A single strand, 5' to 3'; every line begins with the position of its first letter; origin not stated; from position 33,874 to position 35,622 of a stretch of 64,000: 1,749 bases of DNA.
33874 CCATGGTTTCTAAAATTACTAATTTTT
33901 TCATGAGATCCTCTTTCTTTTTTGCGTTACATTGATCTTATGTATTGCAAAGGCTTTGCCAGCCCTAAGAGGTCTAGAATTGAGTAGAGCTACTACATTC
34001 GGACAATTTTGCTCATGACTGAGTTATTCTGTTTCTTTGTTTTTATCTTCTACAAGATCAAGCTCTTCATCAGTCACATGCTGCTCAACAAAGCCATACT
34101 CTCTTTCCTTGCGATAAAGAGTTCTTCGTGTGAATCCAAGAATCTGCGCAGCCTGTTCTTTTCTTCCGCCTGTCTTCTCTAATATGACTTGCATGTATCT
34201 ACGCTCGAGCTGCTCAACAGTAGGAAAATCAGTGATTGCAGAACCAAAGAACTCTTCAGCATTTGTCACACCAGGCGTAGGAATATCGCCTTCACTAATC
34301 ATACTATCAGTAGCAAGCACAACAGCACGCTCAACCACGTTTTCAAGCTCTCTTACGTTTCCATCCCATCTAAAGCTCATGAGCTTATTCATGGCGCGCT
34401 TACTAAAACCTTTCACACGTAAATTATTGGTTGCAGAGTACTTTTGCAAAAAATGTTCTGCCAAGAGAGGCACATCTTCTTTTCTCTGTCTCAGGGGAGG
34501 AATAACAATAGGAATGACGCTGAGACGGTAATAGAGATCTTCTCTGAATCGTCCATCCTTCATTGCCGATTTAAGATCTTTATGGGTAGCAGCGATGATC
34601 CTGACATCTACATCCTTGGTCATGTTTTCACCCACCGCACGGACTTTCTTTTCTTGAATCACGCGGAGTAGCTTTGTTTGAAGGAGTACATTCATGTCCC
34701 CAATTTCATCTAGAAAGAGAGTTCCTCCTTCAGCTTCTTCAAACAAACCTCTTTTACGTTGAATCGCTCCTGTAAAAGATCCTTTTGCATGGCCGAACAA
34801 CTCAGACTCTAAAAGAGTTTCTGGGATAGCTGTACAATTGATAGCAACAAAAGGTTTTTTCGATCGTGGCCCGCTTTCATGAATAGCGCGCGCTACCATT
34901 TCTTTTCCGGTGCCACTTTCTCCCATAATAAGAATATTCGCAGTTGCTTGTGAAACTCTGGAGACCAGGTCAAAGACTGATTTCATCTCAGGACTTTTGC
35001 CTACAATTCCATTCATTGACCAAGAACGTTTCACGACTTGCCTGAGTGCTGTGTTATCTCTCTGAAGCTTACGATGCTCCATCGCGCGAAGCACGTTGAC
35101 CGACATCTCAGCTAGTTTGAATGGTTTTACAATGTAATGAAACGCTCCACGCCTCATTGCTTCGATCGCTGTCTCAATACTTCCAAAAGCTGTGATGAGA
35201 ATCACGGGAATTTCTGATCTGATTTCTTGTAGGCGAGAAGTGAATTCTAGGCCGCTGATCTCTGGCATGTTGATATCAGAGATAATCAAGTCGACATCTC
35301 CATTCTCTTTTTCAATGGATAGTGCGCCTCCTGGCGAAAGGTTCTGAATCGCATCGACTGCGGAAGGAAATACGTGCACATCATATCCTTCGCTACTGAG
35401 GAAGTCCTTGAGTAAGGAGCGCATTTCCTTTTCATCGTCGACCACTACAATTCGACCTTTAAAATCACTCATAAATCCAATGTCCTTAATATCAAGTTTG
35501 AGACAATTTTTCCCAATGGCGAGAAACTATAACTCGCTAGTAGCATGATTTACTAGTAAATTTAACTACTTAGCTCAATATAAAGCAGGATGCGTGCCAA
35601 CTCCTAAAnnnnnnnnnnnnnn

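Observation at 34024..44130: Sigma-54-driven dormancy/stress regulon with four recognisable -24/-12 promoters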

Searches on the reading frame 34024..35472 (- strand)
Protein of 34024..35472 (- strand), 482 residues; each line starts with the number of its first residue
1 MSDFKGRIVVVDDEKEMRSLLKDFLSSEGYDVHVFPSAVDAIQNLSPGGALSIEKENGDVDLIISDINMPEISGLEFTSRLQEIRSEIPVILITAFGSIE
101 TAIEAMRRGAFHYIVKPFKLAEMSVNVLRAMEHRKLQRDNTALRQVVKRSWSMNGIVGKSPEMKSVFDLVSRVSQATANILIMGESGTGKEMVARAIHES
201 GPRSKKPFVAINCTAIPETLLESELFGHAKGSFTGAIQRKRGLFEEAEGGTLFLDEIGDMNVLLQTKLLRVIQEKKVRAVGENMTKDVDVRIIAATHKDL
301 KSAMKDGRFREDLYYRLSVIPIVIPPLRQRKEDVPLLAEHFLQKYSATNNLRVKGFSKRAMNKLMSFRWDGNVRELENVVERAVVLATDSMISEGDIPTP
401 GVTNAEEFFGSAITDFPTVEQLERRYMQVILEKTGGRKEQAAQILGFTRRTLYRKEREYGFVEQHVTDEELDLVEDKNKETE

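Call 9: search_protein_families(library=pfam, proteins=[window:34024-35472:-], max_evalue=0.01)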
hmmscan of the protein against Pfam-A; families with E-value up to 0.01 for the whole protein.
window:34024-35472:- (482 aa): 12 families
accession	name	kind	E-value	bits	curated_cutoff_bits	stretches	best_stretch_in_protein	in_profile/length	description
PF00158.32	Sigma54_activat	-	1.1e-72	243.7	20.2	1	156-322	1-167/168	Sigma-54 interaction domain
PF00072.30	Response_reg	-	1.5e-27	96.4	30.2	1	8-124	1-107/111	Response regulator receiver domain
PF14532.12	Sigma54_activ_2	-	3.9e-26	92.4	25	1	157-327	1-138/138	Sigma-54 interaction domain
PF25601.1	AAA_lid_14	-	5e-26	90.8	27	1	328-399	1-72/87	AAA+ ATPase lid domain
PF02954.25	HTH_8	-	5.7e-12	45.6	22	1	418-459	1-42/42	Bacterial regulatory protein, Fis family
PF07728.20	AAA_5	-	2.5e-06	28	22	1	179-298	1-123/139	AAA domain (dynein-related subfamily)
PF00004.35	AAA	-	8.8e-06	26.6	21.2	1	180-314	1-128/131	ATPase family associated with various cellular activities (AAA)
PF07724.20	AAA_2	-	1.4e-05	25.6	27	1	177-297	3-124/166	AAA domain (Cdc48 subfamily)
PF13191.12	AAA_16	-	5.1e-05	24.3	32.6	1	157-232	3-85/167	AAA ATPase domain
PF13245.12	AAA_19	-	0.0011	19.6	25.1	1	177-282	11-125/134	AAA domain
PF01078.27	Mg_chelatase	-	0.0024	17.7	20.3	0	178-277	23-135/207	Magnesium chelatase, subunit ChlI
PF20030.5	bpMoxR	-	0.0063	16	27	0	164-295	18-142/205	MoxR domain in the MoxR-vWA-beta-propeller ternary systems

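Call 27: find_encoding_contigs(protein=window:34024-35472:-, flank=10000, max_places=6)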
Protein window:34024-35472:- (482 aa): no gene with exactly this product is on record in the collection.

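Call 28: find_homologous_proteins(query=window:34024-35472:-, max_evalue=1e-50)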
Query window:34024-35472:- (482 aa): 8000 proteins with E <= 1e-50 among 8000 candidates; the best 120 are listed.
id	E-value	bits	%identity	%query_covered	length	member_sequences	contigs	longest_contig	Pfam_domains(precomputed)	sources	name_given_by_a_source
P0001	0.0e+0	1052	100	100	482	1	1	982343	PF00158.33,PF07724.21,PF25601.2,PF02954.26,PF00004.36,PF14532.13,PF07728.21,PF00072.31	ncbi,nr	ncbi:MAG: sigma-54-dependent Fis family transcriptional regulator [Xanthomonadaceae bacterium]|nr:si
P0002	3.0e-249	845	79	99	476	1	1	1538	PF00158.33,PF25601.2,PF02954.26,PF00004.36,PF14532.13,PF07728.21,PF00072.31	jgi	jgi:two-component system response regulator HydG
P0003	1.1e-248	844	79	97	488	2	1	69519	PF00158.33,PF07724.21,PF25601.2,PF02954.26,PF00004.36,PF14532.13,PF07728.21,PF00072.31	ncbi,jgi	jgi:two-component system response regulator HydG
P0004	3.2e-248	842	79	98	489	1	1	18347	PF00158.33,PF25601.2,PF02954.26,PF00004.36,PF14532.13,PF07728.21,PF00072.31,PF13191.13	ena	-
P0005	6.1e-248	841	78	99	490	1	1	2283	PF00158.33,PF25601.2,PF02954.26,PF14532.13,PF07728.21,PF00072.31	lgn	-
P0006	8.6e-247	837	79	96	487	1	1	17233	PF00158.33,PF25601.2,PF02954.26,PF00004.36,PF14532.13,PF07728.21,PF00072.31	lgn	-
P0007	3.7e-246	835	77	100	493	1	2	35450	PF00158.33,PF25601.2,PF02954.26,PF00004.36,PF14532.13,PF07728.21,PF00072.31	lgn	-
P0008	4.7e-246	835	80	98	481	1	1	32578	PF00158.33,PF25601.2,PF02954.26,PF00004.36,PF14532.13,PF07728.21,PF00072.31,PF13191.13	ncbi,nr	ncbi:MAG: sigma-54-dependent Fis family transcriptional regulator [Bdellovibrionales bacterium]|nr:s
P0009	1.5e-244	830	76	100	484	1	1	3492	PF00158.33,PF07724.21,PF25601.2,PF02954.26,PF00004.36,PF14532.13,PF07728.21,PF00072.31,PF13191.13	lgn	-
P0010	1.5e-244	830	79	96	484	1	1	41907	PF00158.33,PF25601.2,PF02954.26,PF00004.36,PF14532.13,PF07728.21,PF00072.31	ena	-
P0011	2.4e-244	829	78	97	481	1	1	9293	PF00158.33,PF25601.2,PF02954.26,PF00004.36,PF14532.13,PF07728.21,PF00072.31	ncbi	-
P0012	4.2e-244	829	77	99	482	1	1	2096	PF00158.33,PF25601.2,PF02954.26,PF00004.36,PF14532.13,PF07728.21,PF00072.31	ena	-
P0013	2.2e-243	826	77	98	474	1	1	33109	PF00158.33,PF25601.2,PF02954.26,PF00004.36,PF14532.13,PF07728.21,PF00072.31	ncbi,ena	-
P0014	4.4e-243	825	77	98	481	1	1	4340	PF00158.33,PF25601.2,PF02954.26,PF00004.36,PF14532.13,PF07728.21,PF00072.31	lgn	-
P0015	6.4e-242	821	78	96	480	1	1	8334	PF00158.33,PF25601.2,PF02954.26,PF14532.13,PF07728.21,PF00072.31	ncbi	-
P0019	8.4e-240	814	74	100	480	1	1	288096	PF00158.33,PF25601.2,PF02954.26,PF00004.36,PF14532.13,PF07728.21,PF00072.31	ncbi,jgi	jgi:two-component system response regulator HydG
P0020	1.0e-239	814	77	100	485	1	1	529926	PF00158.33,PF25601.2,PF02954.26,PF00004.36,PF14532.13,PF07728.21,PF00072.31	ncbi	ncbi:MAG: sigma-54-dependent transcriptional regulator [Bacteriovoracia bacterium]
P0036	6.5e-236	802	74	100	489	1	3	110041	PF00158.33,PF25601.2,PF02954.26,PF00004.36,PF14532.13,PF07728.21,PF00072.31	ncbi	-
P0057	9.3e-234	794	75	98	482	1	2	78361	PF00158.33,PF25601.2,PF02954.26,PF00004.36,PF14532.13,PF07728.21,PF00072.31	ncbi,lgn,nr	ncbi:MAG: sigma-54 dependent transcriptional regulator [Oligoflexia bacterium]|nr:sigma-54 dependent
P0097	2.0e-229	780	73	98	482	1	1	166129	PF00158.33,PF07724.21,PF25601.2,PF02954.26,PF00004.36,PF14532.13,PF07728.21,PF00072.31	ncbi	-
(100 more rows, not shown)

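Call 29: find_encoding_contigs(protein=P0020, flank=10000, max_places=2)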
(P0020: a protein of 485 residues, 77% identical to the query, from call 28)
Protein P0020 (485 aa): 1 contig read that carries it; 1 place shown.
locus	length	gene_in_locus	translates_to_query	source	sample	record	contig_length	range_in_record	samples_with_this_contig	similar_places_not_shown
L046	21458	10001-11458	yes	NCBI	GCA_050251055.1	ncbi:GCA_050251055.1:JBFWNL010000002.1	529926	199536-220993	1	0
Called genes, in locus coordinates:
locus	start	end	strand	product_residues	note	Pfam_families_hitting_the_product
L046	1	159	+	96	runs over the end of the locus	-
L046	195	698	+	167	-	-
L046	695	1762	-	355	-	-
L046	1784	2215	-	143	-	-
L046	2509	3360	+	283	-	PF14394:DUF4423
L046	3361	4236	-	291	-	PF00753:Lactamase_B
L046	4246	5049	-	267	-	PF01925:TauE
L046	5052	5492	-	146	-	PF20398:DUF6691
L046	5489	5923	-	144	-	PF04143:Sulf_transp (weak)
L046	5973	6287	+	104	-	PF01022:HTH_5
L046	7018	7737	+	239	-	PF27154:ORF11_beta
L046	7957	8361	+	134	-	PF00571:CBS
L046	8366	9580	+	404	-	-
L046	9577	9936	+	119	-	-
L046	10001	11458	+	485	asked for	PF00072:Response_reg, PF00158:Sigma54_activat, PF14532:Sigma54_activ_2, PF00004:AAA (weak), PF07728:AAA_5 (weak), PF25601:AAA_lid_14, PF02954:HTH_8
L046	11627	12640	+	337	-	PF00582:Usp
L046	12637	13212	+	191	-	PF13521:AAA_28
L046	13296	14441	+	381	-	PF00989:PAS, PF08448:PAS_4 (weak), PF13426:PAS_9, PF08447:PAS_3, PF00512:HisKA, PF02518:HATPase_c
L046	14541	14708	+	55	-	-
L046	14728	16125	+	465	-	-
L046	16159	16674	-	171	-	PF13302:Acetyltransf_3, PF13523:Acetyltransf_8 (faint), PF00583:Acetyltransf_1, PF13508:Acetyltransf_7 (weak)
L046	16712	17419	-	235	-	-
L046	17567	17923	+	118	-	-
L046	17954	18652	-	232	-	-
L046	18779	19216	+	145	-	PF07291:MauE (weak), PF07681:DoxX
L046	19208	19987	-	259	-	PF00106:adh_short, PF23441:SDR (faint), PF08659:KR, PF13561:adh_short_C2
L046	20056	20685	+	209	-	PF05724:TPMT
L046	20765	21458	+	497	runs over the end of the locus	PF00795:CN_hydrolase, PF05988:DUF899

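Call 30: find_encoding_contigs(protein=P0003, flank=10000, max_places=2)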
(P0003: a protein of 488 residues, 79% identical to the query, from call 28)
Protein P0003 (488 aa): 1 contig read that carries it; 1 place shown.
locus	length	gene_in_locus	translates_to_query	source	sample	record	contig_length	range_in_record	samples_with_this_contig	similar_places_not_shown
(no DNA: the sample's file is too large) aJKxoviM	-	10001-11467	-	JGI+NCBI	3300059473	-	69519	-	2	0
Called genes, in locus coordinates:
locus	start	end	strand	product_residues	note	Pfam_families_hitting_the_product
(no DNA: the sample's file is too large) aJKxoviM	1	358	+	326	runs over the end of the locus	PF01584:CheW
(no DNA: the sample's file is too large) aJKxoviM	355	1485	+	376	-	PF03975:CheD, PF01339:CheB_methylest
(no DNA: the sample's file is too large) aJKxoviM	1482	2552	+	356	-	PF00072:Response_reg, PF01339:CheB_methylest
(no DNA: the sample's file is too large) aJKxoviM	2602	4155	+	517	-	PF13188:PAS_8 (weak), PF00989:PAS, PF08447:PAS_3, PF08448:PAS_4 (weak), PF13426:PAS_9, PF13581:HATPase_c_2 (weak), PF02518:HATPase_c, PF00072:Response_reg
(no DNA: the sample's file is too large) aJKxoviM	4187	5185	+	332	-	PF00389:2-Hacid_dh, PF02826:2-Hacid_dh_C, PF03446:NAD_binding_2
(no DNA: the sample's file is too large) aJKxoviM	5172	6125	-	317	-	PF00582:Usp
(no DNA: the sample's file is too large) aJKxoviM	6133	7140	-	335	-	PF00582:Usp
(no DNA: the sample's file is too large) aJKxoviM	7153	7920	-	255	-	PF27154:ORF11_beta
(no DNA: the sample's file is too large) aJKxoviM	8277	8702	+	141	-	PF00571:CBS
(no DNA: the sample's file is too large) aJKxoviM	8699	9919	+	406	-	-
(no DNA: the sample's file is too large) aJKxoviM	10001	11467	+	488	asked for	PF00072:Response_reg, PF00158:Sigma54_activat, PF14532:Sigma54_activ_2, PF07724:AAA_2 (weak), PF07728:AAA_5, PF00004:AAA (weak), PF25601:AAA_lid_14, PF02954:HTH_8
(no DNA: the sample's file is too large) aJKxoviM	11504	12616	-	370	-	PF00989:PAS, PF08448:PAS_4, PF13188:PAS_8 (weak), PF13426:PAS_9, PF08447:PAS_3, PF00512:HisKA, PF02518:HATPase_c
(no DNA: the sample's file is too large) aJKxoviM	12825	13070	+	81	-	-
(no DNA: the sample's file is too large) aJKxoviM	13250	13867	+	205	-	PF00072:Response_reg, PF00486:Trans_reg_C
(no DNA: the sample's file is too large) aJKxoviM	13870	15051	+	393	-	PF08448:PAS_4 (weak), PF00512:HisKA (weak), PF02518:HATPase_c, PF14501:HATPase_c_5 (weak)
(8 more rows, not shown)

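Call 31: find_encoding_contigs(protein=P0019, flank=10000, max_places=2)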
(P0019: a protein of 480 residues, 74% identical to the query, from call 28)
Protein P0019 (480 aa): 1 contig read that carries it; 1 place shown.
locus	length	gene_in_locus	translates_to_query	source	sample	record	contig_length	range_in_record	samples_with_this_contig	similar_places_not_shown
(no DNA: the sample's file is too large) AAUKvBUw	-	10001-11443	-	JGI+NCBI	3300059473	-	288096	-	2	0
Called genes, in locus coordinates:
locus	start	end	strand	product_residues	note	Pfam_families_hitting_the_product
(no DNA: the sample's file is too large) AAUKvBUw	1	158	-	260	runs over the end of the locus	PF01012:ETF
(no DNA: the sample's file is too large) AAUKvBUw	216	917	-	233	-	PF01113:DapB_N, PF05173:DapB_C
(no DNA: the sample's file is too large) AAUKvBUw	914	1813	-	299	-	PF00701:DHDPS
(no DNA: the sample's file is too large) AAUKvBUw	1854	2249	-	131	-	-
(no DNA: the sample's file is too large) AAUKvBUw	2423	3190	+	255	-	-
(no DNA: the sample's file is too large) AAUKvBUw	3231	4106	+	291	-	PF01040:UbiA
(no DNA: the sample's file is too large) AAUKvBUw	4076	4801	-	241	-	PF01209:Ubie_methyltran, PF02353:CMAS, PF13489:Methyltransf_23, PF08003:Methyltransf_9 (weak), PF13847:Methyltransf_31, PF08241:Methyltransf_11, PF08242:Methyltransf_12, PF13649:Methyltransf_25, +2 more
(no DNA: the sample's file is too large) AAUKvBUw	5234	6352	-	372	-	PF00195:Chal_sti_synt_N, PF02797:Chal_sti_synt_C, PF08541:ACP_syn_III_C (weak)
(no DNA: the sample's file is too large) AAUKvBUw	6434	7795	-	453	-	PF00753:Lactamase_B, PF23023:Anti-Pycsar_Apyc1 (weak), PF12706:Lactamase_B_2, PF16661:Lactamase_B_6, PF10996:Beta-Casp, PF07521:RMMBL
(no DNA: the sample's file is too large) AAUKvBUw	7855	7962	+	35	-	-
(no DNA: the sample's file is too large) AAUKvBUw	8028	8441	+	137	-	PF00571:CBS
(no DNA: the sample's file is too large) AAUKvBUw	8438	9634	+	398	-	-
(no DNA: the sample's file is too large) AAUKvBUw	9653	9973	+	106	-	-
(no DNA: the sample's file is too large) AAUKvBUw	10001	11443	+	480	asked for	PF00072:Response_reg, PF00158:Sigma54_activat, PF14532:Sigma54_activ_2, PF00004:AAA (weak), PF07728:AAA_5 (weak), PF25601:AAA_lid_14, PF02954:HTH_8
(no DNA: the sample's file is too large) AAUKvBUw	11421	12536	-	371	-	PF00989:PAS, PF08448:PAS_4, PF13188:PAS_8 (weak), PF13426:PAS_9, PF08447:PAS_3, PF00512:HisKA, PF02518:HATPase_c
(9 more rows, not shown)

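Call 32: find_related_loci(query=window:34024-35472:-, collection=metagenome_contigs, flank=10000)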
Query window:34024-35472:- (482 aa) in metagenome_contigs; peptide patterns used: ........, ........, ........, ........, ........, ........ (x = any residue, [..] = any of these).
173 stretches matched a pattern; 95 encode a relative of the query (tblastn E <= 1e-3); the best 80 are kept; 80 distinct loci.
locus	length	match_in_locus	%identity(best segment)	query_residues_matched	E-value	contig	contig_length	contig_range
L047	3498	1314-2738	73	1-472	0e+0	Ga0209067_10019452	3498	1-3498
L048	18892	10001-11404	71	1-468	0e+0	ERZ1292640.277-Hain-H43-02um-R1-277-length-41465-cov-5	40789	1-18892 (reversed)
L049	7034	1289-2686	74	5-470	0e+0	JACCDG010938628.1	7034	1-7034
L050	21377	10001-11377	65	2-464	0e+0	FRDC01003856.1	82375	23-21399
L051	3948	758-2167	61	5-469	0e+0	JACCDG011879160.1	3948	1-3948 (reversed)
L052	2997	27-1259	55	62-476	9e-159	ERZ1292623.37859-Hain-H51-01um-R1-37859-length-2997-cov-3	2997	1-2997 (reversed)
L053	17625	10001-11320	50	5-454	6e-145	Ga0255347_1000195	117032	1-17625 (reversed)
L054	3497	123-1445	49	8-459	2e-150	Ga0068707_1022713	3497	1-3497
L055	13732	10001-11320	50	5-454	6e-145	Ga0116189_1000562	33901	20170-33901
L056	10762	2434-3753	50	5-454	6e-145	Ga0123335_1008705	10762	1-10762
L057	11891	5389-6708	50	5-454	6e-145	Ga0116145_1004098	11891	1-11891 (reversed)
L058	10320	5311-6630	50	5-454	6e-145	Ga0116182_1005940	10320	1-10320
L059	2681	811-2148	47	7-460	6e-137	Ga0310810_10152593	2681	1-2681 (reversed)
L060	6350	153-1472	46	6-454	6e-129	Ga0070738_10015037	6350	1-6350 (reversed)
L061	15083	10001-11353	46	7-464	7e-127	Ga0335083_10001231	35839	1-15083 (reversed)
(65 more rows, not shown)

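Call 33: find_encoding_contigs(protein=P0008, flank=10000, max_places=1)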
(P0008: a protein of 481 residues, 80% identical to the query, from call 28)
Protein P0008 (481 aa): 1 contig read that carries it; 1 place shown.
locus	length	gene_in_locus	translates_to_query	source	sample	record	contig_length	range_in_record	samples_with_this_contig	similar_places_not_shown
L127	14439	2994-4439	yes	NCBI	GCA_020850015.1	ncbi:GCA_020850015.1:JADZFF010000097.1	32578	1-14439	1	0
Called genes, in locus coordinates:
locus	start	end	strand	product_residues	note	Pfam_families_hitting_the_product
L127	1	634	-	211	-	PF23023:Anti-Pycsar_Apyc1 (weak), PF00753:Lactamase_B, PF16661:Lactamase_B_6 (weak), PF12706:Lactamase_B_2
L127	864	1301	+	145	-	PF00571:CBS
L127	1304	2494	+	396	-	-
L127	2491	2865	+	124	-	-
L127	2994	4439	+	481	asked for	PF00072:Response_reg, PF00158:Sigma54_activat, PF13191:AAA_16 (weak), PF14532:Sigma54_activ_2, PF00004:AAA (faint), PF07728:AAA_5 (weak), PF25601:AAA_lid_14, PF02954:HTH_8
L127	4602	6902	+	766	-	PF12156:ATPase-cat_bd, PF00122:E1-E2_ATPase, PF00702:Hydrolase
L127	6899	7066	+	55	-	PF03597:FixS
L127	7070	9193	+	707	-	PF00115:COX1, PF02433:FixO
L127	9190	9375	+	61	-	PF05545:FixQ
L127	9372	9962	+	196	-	PF14715:FixP_N, PF00034:Cytochrom_C, PF13442:Cytochrome_CBB3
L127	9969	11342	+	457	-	PF12801:Fer4_5, PF13187:Fer4_9 (faint), PF13534:Fer4_17 (faint), PF13746:Fer4_18, PF12838:Fer4_7 (weak), PF13183:Fer4_8 (faint), PF14697:Fer4_21 (faint), PF11614:FixG_C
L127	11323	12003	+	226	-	PF13386:DsbD_2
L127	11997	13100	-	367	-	PF00989:PAS, PF08448:PAS_4, PF13188:PAS_8 (faint), PF13426:PAS_9, PF08447:PAS_3 (weak), PF00512:HisKA, PF02518:HATPase_c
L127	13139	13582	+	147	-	PF02566:OsmC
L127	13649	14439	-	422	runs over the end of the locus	PF02550:AcetylCoA_hydro, PF13336:AcetylCoA_hyd_C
